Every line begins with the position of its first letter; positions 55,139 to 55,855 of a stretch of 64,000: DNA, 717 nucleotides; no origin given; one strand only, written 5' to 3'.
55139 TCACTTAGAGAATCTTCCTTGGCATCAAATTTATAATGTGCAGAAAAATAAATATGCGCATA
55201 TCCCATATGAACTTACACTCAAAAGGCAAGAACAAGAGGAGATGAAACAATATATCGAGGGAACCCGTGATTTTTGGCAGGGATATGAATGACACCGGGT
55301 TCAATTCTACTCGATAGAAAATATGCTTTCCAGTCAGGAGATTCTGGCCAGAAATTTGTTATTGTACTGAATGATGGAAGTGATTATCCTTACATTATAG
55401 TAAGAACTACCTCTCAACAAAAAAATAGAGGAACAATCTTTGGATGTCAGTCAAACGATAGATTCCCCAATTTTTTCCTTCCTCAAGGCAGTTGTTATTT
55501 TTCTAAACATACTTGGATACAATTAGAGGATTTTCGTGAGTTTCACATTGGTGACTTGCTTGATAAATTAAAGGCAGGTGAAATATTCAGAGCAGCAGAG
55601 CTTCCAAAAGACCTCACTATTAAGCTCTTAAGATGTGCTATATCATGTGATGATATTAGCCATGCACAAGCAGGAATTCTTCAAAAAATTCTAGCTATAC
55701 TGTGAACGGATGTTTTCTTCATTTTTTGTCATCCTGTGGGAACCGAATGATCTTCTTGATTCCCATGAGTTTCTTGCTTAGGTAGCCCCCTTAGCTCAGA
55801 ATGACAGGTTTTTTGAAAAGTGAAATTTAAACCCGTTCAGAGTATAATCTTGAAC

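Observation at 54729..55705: Panacea-domain (DUF4065) antitoxin candidate translationally coupled to an unassigned 138-aa partner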

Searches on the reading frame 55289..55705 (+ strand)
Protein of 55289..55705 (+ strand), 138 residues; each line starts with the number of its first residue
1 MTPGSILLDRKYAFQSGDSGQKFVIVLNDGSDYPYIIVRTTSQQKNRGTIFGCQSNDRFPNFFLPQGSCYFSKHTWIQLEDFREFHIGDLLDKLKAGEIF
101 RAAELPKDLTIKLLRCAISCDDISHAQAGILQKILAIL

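Call 3: search_protein_families(library=pfam, proteins=[window:55289-55705:+], max_evalue=1)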
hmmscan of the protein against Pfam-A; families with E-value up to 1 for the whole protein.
window:55289-55705:+ (138 aa): 1 family
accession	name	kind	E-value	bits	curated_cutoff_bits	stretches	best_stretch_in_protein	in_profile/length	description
PF12299.13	DUF3627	-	0.2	12.2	20.9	1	9-47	11-49/93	Protein of unknown function (DUF3627)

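Call 4: search_protein_families(library=padloc, proteins=[window:55289-55705:+], max_evalue=1)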
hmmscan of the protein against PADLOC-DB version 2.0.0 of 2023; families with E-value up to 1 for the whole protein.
window:55289-55705:+ (138 aa): 0 families

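Call 5: search_protein_families(library=ncbifam, proteins=[window:55289-55705:+], max_evalue=1)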
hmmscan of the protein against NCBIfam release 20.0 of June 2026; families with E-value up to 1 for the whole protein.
window:55289-55705:+ (138 aa): 0 families

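Call 6: find_homologous_proteins(query=window:55289-55705:+, max_evalue=0.001)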
Query window:55289-55705:+ (138 aa): 22 proteins with E <= 0.001 among 37 candidates.
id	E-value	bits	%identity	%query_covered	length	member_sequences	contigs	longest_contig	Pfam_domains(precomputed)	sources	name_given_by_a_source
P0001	5.5e-88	310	100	100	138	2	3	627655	-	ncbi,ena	-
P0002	1.3e-50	189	60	100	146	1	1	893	-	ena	-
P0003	4.5e-48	181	60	98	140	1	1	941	-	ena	-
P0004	1.5e-45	173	57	99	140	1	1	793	-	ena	-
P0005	1.1e-37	147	52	100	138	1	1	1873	-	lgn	-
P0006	1.3e-37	147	52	98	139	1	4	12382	-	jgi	jgi:hypothetical protein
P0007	2.5e-36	143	51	97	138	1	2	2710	-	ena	-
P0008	2.7e-36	143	48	95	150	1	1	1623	-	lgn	-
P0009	3.2e-36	142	46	100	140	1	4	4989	-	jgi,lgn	jgi:hypothetical protein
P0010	3.4e-35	139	49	100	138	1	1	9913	-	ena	-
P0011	1.1e-34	137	50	98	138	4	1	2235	-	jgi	jgi:hypothetical protein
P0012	1.4e-34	137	47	100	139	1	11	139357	-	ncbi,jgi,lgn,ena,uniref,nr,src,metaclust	ncbi:MAG: hypothetical protein A2527_12065 [Candidatus Lambdaproteobacteria bacterium RIFOXYD2_FULL_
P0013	5.1e-34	135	48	100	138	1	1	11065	-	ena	-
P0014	6.1e-34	135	48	97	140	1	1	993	-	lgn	-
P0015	9.9e-33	131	48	100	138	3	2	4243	-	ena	-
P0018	2.1e-31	127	48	100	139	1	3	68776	-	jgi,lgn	jgi:hypothetical protein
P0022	1.9e-19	88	44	71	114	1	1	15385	-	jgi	jgi:hypothetical protein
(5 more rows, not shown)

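Call 11: search_solved_structures(query=A1, max_evalue=10, show_alignments=2)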
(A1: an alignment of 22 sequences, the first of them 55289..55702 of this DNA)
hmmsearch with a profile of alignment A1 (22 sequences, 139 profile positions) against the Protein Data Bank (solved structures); distinct sequences matched with E-value up to 10: 1.
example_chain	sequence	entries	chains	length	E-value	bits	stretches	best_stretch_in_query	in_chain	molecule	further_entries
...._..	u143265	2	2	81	0.81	12.9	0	22-46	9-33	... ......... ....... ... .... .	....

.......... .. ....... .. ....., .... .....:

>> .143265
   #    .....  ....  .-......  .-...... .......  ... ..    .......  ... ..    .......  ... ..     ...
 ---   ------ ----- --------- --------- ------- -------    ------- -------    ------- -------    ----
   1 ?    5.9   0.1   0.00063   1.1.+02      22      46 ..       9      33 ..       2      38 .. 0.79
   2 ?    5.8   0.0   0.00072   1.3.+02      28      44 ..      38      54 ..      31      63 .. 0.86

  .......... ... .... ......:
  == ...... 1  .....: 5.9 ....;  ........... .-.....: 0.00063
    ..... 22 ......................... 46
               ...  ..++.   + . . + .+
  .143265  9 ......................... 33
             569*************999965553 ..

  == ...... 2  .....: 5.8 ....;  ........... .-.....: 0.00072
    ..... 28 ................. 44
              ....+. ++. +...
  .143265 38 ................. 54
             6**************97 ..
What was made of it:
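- Tried and rejected: A profile of the family against PDB sequences gave only a chance hit to ribosomal protein L31 (E 0.8, call 11).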

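Call 12: find_encoding_contigs(protein=P0012, flank=4000, max_places=3)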
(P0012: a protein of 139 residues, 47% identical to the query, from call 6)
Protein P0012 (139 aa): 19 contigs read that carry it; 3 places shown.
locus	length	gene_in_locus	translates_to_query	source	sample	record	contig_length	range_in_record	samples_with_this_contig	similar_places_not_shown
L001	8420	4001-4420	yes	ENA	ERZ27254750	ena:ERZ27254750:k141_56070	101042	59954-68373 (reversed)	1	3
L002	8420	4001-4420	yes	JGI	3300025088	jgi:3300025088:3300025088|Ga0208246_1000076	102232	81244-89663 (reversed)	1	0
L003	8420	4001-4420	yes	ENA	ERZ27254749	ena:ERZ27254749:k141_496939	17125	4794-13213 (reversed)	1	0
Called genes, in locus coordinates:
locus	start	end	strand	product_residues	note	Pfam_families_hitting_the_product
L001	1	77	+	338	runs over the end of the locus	PF01073:3Beta_HSD, PF01370:Epimerase, PF02719:Polysacc_synt_2, PF04321:RmlD_sub_bind, PF05368:NmrA, PF13460:NAD_binding_10, PF16363:GDP_Man_Dehyd, PF08485:Polysacc_syn_2C, +1 more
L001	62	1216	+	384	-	PF01370:Epimerase, PF14667:Polysacc_synt_C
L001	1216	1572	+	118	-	PF09195:Endonuc-BglII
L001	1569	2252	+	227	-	PF05063:MT-A70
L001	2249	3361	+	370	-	PF02350:Epimerase_2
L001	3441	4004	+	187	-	PF13274:SocA_Panacea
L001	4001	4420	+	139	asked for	-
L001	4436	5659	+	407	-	PF13439:Glyco_transf_4, PF13579:Glyco_trans_4_4, PF00534:Glycos_transf_1, PF13692:Glyco_trans_1_4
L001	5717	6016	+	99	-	-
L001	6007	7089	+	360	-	PF13439:Glyco_transf_4, PF13579:Glyco_trans_4_4 (faint), PF20706:GT4-conflict (weak), PF00534:Glycos_transf_1, PF13692:Glyco_trans_1_4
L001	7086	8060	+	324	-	PF00953:Glycos_transf_4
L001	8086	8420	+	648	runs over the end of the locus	PF13727:CoA_binding_3, PF17836:PglD_N (weak), PF22674:C2185-like_N (weak), PF00106:adh_short (weak), PF01370:Epimerase, PF02719:Polysacc_synt_2, PF04321:RmlD_sub_bind, PF16363:GDP_Man_Dehyd, +2 more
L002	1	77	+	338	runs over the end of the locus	PF01073:3Beta_HSD, PF01370:Epimerase, PF02719:Polysacc_synt_2, PF04321:RmlD_sub_bind, PF05368:NmrA, PF13460:NAD_binding_10, PF16363:GDP_Man_Dehyd, PF08485:Polysacc_syn_2C, +1 more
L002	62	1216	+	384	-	PF01370:Epimerase, PF14667:Polysacc_synt_C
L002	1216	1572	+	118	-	PF09195:Endonuc-BglII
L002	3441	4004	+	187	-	PF13274:SocA_Panacea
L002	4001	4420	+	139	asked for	-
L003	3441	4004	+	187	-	PF13274:SocA_Panacea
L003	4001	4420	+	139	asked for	-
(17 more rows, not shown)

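Call 13: find_encoding_contigs(protein=P0018, flank=4000, max_places=2)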
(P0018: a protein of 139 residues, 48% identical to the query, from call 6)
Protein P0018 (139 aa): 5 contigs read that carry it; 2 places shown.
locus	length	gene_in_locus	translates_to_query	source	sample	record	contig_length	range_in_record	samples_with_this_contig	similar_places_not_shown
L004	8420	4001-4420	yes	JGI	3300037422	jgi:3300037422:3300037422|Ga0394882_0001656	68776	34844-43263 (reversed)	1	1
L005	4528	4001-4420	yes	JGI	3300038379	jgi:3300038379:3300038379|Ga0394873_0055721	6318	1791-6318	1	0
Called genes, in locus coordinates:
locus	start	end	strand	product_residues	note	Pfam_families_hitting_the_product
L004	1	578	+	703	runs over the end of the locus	PF07504:FTP, PF01447:Peptidase_M4, PF02868:Peptidase_M4_C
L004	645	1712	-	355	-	PF04338:DUF481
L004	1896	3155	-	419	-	PF05977:MFS_3, PF07690:MFS_1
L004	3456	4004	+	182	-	PF13274:SocA_Panacea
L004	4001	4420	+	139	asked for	-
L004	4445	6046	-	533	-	PF01642:MM_CoA_mutase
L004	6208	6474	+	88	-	-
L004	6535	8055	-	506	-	PF01564:Spermine_synth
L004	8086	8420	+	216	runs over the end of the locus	PF05685:Uma2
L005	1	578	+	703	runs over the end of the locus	PF07504:FTP, PF01447:Peptidase_M4, PF02868:Peptidase_M4_C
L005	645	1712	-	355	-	PF04338:DUF481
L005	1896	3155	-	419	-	PF05977:MFS_3, PF07690:MFS_1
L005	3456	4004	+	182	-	PF13274:SocA_Panacea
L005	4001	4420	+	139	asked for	-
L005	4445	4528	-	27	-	?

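Call 14: find_encoding_contigs(protein=P0001, flank=10000, max_places=3)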
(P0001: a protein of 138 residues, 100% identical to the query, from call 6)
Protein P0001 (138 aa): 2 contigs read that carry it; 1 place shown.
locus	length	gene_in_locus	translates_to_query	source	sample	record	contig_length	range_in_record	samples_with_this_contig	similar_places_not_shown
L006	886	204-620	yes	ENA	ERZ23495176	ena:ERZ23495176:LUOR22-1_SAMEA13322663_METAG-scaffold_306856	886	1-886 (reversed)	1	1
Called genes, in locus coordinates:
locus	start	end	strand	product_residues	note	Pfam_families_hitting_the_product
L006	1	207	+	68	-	?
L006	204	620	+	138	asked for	-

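Call 15: predict_structure(alignment_id=A1)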
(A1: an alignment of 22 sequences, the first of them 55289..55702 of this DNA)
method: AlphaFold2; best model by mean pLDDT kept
length: 138 residues; sequences in the alignment: 22
mean_pLDDT: 93.2   pTM: 0.87
mean pLDDT of the five models: 93.2, 92.6, 92.6, 90.7, 88.0
residues with pLDDT >= 90: 113; 70-90: 25; 50-70: 0; < 50: 0
segments of 3 or more residues with pLDDT < 50: none
pLDDT, mean of each block of 10 residues (from residue 1): 95 90 96 95 86 90 90 93 92 94 95 97 96 96
secondary structure, 60 per line:
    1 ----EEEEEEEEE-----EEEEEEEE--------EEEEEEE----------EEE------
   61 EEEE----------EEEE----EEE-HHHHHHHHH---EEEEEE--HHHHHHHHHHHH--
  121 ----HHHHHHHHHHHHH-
elements in order: E5-13 E19-26 E35-41 E52-54 E61-64 E75-78 E83-85 H87-95 E99-104 H107-118 H125-137
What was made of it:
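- On MazF/PemK endoribonuclease superfamily (CcdB/MazF fold): AF2 model with pLDDT 93 (call 15).
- AF2 model with pLDDT 93.2 and pTM 0.87 (call 15).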

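Call 16: find_encoding_contigs(protein=P0022, flank=3000, max_places=1)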
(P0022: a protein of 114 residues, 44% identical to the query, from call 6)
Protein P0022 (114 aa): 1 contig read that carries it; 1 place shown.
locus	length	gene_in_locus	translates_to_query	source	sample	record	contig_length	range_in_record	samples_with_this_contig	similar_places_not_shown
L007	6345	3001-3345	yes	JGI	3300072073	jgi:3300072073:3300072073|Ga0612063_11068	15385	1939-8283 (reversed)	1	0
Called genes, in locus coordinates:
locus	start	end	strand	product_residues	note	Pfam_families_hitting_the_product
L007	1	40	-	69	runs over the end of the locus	-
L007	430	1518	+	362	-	PF00656:Peptidase_C14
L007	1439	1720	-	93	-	-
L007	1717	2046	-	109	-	-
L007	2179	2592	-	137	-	-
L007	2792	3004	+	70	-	-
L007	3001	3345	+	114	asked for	-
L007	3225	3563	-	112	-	-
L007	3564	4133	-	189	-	-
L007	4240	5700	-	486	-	-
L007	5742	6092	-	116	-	-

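Call 17: find_encoding_contigs(protein=P0013, flank=3000, max_places=1)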
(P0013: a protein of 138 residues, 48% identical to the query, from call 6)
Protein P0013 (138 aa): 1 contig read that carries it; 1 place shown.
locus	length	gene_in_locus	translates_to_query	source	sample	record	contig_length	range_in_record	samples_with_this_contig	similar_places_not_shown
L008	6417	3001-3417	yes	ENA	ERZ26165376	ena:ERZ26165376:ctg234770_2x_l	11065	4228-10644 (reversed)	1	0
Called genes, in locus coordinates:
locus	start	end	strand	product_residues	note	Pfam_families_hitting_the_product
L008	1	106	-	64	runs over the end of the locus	-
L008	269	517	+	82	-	-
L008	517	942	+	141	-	-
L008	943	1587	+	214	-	PF18458:XPB_DRD, PF04851:ResIII, PF00270:DEAD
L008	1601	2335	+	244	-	PF16203:ERCC3_RAD25_C, PF00271:Helicase_C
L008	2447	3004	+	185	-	PF13274:SocA_Panacea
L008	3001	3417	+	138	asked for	-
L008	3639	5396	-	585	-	PF01612:DNA_pol_A_exo1, PF00476:DNA_pol_A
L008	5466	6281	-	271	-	PF04199:Cyclase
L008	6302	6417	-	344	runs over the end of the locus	PF02805:Ada_Zn_binding, PF00165:HTH_AraC (faint), PF12833:HTH_18, PF02870:Methyltransf_1N, PF01035:DNA_binding_1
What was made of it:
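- Many homologues sit among ordinary metabolic genes (calls 13, 17).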

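Call 18: find_encoding_contigs(protein=P0006, flank=3000, max_places=2)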
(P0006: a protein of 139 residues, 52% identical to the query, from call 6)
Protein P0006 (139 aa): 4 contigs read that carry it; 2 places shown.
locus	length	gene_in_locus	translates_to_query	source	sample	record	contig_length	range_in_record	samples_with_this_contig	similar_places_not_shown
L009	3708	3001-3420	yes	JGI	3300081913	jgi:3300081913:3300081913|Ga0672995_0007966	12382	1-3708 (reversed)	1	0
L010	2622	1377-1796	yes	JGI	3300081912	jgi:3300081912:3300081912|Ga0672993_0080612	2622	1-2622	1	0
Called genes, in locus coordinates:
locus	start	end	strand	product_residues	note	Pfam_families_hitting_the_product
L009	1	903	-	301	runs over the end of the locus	-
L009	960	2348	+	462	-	PF18458:XPB_DRD, PF04851:ResIII, PF00270:DEAD, PF16203:ERCC3_RAD25_C, PF00271:Helicase_C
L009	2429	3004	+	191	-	PF13274:SocA_Panacea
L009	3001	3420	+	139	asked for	-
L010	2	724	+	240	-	?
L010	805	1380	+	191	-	PF13274:SocA_Panacea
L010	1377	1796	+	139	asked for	-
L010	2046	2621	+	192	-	?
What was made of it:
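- Flanking genes are unrelated: a polysaccharide cluster, MFS and methylmalonyl-CoA mutase genes, helicase and DNA polymerase genes (calls 12-18).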

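Call 21: search_protein_representatives(alignment_id=A1)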
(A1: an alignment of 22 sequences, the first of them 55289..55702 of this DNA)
Query: 22 sequences, 139 profile positions. Proteins with E-value up to 0.001 (for the whole library): 682; up to 1e-10: 371; up to 1e-30: 62. The best 150 are listed.
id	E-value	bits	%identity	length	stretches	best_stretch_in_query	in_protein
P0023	3.4e-64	231.2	-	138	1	1-137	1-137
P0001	2.8e-57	208.8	-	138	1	1-137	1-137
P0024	1.8e-46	173.8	-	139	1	1-138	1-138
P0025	2.5e-46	173.3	-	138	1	1-137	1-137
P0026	4.2e-46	172.6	-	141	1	1-137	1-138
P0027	1.1e-45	171.2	-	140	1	1-138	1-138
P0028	7.2e-45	168.6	-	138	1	1-136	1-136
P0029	9.1e-45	168.3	-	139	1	1-138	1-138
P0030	1.6e-44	167.4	-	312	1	1-137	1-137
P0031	2.4e-44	166.9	-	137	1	1-136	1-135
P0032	2.3e-43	163.7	-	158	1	1-110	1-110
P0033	1.2e-42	161.4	-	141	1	1-138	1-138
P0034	2.0e-42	160.7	-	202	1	1-138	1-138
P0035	5.8e-41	155.9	-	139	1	2-138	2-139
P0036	9.6e-41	155.2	-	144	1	1-136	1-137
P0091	1.4e-28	115.8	-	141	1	1-138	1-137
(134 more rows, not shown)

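Call 22: fold_search(model_id=the predicted structure, library=pdb)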
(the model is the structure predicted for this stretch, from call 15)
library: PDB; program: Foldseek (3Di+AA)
matches with E <= 10: 478; with E <= 0.001: 1
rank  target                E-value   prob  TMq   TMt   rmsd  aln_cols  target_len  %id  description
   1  4mzp_C                8.3e-04  1.00  0.47  0.55   7.9       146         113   15  MazF from S. aureus crystal form III, C2221, 2.7 A (released 2014-05-21)
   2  4mzp_B                2.1e-03  1.00  0.53  0.62   6.1       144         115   16  MazF from S. aureus crystal form III, C2221, 2.7 A (released 2014-05-21)
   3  4mzp_A                2.2e-03  1.00  0.53  0.62   6.1       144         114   16  MazF from S. aureus crystal form III, C2221, 2.7 A (released 2014-05-21)
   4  9g7k_E                2.5e-03  1.00  0.52  0.60   6.2       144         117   17  Staphylococcus aureus MazF in complex with Nanobody 12 (released 2024-07-31)
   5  4of1_A                2.8e-03  1.00  0.58  0.68   3.6       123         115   17  crystal structure of toxin from staphylococcus aureus Mu50 (released 2015-01-14)
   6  9g48_A                2.8e-03  1.00  0.58  0.67   3.5       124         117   15  Staphylococcus aureus MazF in complex with Nanobody 6 (released 2024-07-24)
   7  4mdx_A                3.1e-03  1.00  0.53  0.62   6.1       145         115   14  Crystal structure of Bacillus subtilis MazF in complex with RNA (released 2013-10-23)
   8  6l29_A                3.3e-03  1.00  0.51  0.57   7.1       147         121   14  The structure of the MazF-mt1 mutant (released 2020-08-05)
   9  5hkc_B                3.9e-03  1.00  0.57  0.69   3.7       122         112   14  Crystal structure of M. tuberculosis MazF-mt3 T52D-F62D mutant in complex with 8-mer RNA (released 2017-01-18)
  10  9g7k_B                4.1e-03  1.00  0.58  0.65   3.5       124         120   16  Staphylococcus aureus MazF in complex with Nanobody 12 (released 2024-07-31)
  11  5hk0_A                4.4e-03  1.00  0.56  0.68   3.2       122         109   14  Crystal structure of M. tuberculosis MazF-mt3 (Rv1991c) in complex with RNA (released 2017-01-18)
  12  5hkc_A                4.9e-03  1.00  0.57  0.67   3.4       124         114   13  Crystal structure of M. tuberculosis MazF-mt3 T52D-F62D mutant in complex with 8-mer RNA (released 2017-01-18)
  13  5hk3_A                5.5e-03  1.00  0.58  0.68   3.9       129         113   15  Crystal structure of M. tuberculosis MazF-mt3 T52D-F62D mutant in complex with DNA (released 2017-01-18)
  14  4me7_B                5.5e-03  1.00  0.50  0.62   6.2       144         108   15  Crystal structure of Bacillus subtilis toxin MazF in complex with cognate antitoxin MazE (released 2013-10-23)
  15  7bxy                  5.9e-03  1.00  0.59  0.69   3.1       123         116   14  mRNA interferase from Bacillus cereus (released 2021-04-28)
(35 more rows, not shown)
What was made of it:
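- On MazF/PemK endoribonuclease superfamily (CcdB/MazF fold): 39 of the top 40 Foldseek PDB hits are MazF, most at probability about 1.0, and the other (rank 35) is CptN (call 22).
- On SocAB type VI TA: The partner has a MazF fold (call 22).
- Closest known: Canonical MazEF, PemIK and Kis-Kid type II systems. Same: The fold is the same: target-normalised TM 0.55-0.70 and Foldseek probability about 1 (call 22).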

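Call 33: search_protein_families(library=pfam, alignment_id=A2, max_evalue=1)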
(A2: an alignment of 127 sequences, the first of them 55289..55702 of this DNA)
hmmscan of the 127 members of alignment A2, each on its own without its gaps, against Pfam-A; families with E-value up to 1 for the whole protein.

A. member 1, window:55289-55702:+ (138 aa): 1 family
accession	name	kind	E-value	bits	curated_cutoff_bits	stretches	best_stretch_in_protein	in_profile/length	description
PF12299.13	DUF3627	-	0.2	12.2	20.9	1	9-47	11-49/93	Protein of unknown function (DUF3627)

B. families by the number of members that match (of 127 scanned): 47 families (the first 25 are shown)
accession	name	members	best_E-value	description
PF02304.21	Phage_B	2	0.15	Scaffold protein B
PF22787.1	Tag1_M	1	0.00035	Tag1 middle barrel-like domain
PF18737.6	HEPN_MAE_28990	1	0.013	MAE_28990/MAE_18760-like HEPN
PF23411.1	Beta-prop_Vps41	1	0.015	Vps42 beta-propeller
PF16830.10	NBD94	1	0.025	Nucleotide-Binding Domain 94 of RH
PF17189.10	Glyco_hydro_30C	1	0.028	Glycosyl hydrolase family 30 beta sandwich domain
PF01348.27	Intron_maturas2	1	0.029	Type II intron maturase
PF02933.23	CDC48_2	1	0.035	Cell division protein 48 (CDC48), domain 2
PF13267.11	DUF4058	1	0.047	Protein of unknown function (DUF4058)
PF00027.35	cNMP_binding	1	0.049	Cyclic nucleotide-binding domain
PF14426.11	Imm2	1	0.053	Immunity protein Imm2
PF20618.3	GPD_NAD_C_bact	1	0.056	Bacterial GPD, NAD-dependent C-terminal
PF16743.10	PliI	1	0.064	Periplasmic lysozyme inhibitor of I-type lysozyme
PF21098.3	PH-GRAM_MTMR6-like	1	0.064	MTMR6-9, GRAM domain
PF12417.13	DUF3669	1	0.069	Zinc finger protein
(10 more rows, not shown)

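Call 34: find_related_loci(query=A1, collection=genome_contigs, flank=3000)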
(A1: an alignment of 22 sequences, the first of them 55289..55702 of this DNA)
Query A1 (138 aa) in genome_contigs; peptide patterns used: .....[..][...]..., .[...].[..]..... (x = any residue, [..] = any of these).
73 stretches matched a pattern; 25 encode a relative of the query (tblastn E <= 1e-3); 25 distinct loci.
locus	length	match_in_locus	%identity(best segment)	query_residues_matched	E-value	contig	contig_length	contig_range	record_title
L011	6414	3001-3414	47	1-138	1e-41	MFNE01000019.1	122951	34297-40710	MAG: Candidatus Lambdaproteobacteria bacterium RIFOXYD2_FULL_50_16 rifoxyd2_full_scaffold_200, whole genome shotgun sequ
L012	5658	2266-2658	48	1-131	3e-41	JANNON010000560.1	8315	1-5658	MAG: Blastocatellia bacterium isolate SOY_34_metabat_33 SOY_34_k141_2317563, whole genome shotgun sequence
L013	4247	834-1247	46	1-138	7e-40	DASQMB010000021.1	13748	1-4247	MAG TPA_asm: Pyrinomonadaceae bacterium isolate SMAG_U10737 k141_704357, whole genome shotgun sequence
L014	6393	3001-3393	45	1-131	3e-38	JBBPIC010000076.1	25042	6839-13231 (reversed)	MAG: Acidobacteriota bacterium isolate BPF2-06-08_bin_1 NODE_91_length_25042_cov_32.112058, whole genome shotgun sequenc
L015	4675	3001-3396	45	1-132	5e-38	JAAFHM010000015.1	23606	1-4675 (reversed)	MAG: Ignavibacteria bacterium isolate bin51.metabat.ball.004 WN_Ignavibacteria_1_scaffold_521, whole genome shotgun sequ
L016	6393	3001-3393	47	1-131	1e-37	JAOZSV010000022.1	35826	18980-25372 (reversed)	MAG: Thiotrichaceae bacterium isolate GMC7.concoct.148 GMC7_196_length_35826_cov_1223.184255, whole genome shotgun seque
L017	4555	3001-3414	46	1-138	2e-36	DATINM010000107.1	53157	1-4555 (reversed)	MAG TPA_asm: Pyrinomonadaceae bacterium isolate SMAG_U15796 k141_260299, whole genome shotgun sequence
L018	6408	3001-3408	41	1-136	1e-33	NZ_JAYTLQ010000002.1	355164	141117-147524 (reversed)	MAG: Crenothrix sp. isolate GFS_3372 GFS_3372_1, whole genome shotgun sequence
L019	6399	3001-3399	40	1-133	6e-34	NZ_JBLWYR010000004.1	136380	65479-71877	MAG: Methylophaga sp. isolate EC01-02 C01.027.metabat.3RE.5K@4, whole genome shotgun sequence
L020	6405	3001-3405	43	1-135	2e-33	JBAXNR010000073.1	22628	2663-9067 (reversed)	MAG: Methylococcales bacterium isolate ELA484 MAG484_73, whole genome shotgun sequence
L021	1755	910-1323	42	1-138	3e-33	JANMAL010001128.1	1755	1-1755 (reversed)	MAG: Blastocatellia bacterium isolate OTE_12_concoct_250 OTE_12_k141_701013, whole genome shotgun sequence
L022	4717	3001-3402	43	1-136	4e-33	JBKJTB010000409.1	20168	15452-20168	MAG: Devosia sp. isolate ant_bin.602 k117_4883323, whole genome shotgun sequence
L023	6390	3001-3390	39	1-131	9e-32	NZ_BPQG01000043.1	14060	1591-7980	Methylobacterium cerastii strain DSM 23679 entry43, whole genome shotgun sequence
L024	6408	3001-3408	38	1-136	2e-31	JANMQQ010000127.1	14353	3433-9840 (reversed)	MAG: Gammaproteobacteria bacterium isolate OTE_51_metabat_186 OTE_51_k141_3664219, whole genome shotgun sequence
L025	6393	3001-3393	38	1-132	2e-29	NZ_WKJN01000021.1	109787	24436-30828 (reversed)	Duganella alba strain FT9W NODE_21_length_109787_cov_27.496380_21, whole genome shotgun sequence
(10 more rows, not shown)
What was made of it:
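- Hosts include Acidobacteriota, Gamma-, Alpha- and Betaproteobacteria and Ignavibacteria (call 34).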
